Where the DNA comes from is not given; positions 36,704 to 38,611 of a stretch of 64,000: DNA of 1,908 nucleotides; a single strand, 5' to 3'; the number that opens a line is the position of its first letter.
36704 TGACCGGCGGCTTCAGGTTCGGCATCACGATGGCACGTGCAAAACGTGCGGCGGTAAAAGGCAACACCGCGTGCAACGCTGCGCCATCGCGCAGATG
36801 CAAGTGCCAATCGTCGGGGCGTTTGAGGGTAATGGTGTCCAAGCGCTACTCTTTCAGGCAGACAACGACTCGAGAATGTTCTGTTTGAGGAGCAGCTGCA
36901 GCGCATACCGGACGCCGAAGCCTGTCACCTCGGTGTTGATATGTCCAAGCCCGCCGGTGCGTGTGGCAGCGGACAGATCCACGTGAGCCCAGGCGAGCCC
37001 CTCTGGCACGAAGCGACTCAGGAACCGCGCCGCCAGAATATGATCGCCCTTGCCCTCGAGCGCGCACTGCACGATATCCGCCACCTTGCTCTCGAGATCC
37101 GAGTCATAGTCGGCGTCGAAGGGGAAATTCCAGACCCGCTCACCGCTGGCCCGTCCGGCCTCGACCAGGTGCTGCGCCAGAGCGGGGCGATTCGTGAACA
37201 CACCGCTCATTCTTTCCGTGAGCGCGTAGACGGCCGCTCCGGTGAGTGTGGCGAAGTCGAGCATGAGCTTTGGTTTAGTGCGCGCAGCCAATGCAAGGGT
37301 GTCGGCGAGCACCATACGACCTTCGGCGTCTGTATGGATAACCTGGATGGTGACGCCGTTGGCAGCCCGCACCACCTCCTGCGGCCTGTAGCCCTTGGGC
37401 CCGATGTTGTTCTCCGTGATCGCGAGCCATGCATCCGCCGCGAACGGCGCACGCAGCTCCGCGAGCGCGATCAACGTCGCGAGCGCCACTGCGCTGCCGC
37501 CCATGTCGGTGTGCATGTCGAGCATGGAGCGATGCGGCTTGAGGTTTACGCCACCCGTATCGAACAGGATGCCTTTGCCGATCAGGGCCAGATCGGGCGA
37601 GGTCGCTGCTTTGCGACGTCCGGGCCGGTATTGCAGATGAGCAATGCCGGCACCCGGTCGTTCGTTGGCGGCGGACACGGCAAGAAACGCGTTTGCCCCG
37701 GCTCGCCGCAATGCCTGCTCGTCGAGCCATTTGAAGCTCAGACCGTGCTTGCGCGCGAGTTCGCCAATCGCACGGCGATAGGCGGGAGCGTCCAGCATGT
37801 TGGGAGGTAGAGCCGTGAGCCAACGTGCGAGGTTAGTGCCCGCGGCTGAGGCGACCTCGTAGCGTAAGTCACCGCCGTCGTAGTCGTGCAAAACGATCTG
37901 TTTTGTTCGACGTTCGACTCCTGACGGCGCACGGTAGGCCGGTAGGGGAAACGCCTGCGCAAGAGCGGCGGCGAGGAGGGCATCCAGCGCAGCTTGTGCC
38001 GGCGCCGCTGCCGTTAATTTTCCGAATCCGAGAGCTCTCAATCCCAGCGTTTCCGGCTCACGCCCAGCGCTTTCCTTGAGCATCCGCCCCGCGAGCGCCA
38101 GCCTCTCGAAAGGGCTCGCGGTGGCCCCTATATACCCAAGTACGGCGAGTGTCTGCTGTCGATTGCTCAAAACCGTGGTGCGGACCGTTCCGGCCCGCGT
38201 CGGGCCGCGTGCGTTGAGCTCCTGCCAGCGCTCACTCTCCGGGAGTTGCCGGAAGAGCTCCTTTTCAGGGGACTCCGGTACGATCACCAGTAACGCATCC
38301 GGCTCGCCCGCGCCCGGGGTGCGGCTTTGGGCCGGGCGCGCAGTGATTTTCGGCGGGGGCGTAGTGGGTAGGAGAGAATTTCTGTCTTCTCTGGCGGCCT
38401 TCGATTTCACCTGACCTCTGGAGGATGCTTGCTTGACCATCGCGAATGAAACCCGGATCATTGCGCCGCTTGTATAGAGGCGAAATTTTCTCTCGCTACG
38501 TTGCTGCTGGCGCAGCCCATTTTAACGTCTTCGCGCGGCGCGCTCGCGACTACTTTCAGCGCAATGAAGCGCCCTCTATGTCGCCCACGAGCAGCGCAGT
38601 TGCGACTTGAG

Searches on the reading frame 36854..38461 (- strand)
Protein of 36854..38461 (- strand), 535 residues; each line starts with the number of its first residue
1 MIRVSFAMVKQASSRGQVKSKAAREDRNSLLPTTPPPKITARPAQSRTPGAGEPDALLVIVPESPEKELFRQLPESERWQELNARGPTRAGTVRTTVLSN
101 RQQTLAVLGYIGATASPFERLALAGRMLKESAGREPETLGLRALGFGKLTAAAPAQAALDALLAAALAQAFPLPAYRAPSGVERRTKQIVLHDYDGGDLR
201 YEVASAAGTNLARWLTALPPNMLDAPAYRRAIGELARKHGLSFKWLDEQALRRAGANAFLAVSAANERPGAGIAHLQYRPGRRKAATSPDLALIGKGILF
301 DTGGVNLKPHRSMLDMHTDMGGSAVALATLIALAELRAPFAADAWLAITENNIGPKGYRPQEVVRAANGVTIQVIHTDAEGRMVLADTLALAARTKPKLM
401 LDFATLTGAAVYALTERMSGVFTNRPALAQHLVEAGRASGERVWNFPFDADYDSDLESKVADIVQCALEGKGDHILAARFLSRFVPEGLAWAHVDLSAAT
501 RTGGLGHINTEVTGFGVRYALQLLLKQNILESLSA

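Call 58: search_protein_families(library=pfam, proteins=[window:36854-38461:-], max_evalue=0.00001)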
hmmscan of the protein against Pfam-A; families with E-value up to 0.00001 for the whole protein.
window:36854-38461:- (535 aa): 1 family
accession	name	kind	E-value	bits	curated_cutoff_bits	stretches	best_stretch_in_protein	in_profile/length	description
PF00883.26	Peptidase_M17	-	1.4e-90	304.2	25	1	210-519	1-308/310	Cytosol aminopeptidase family, catalytic domain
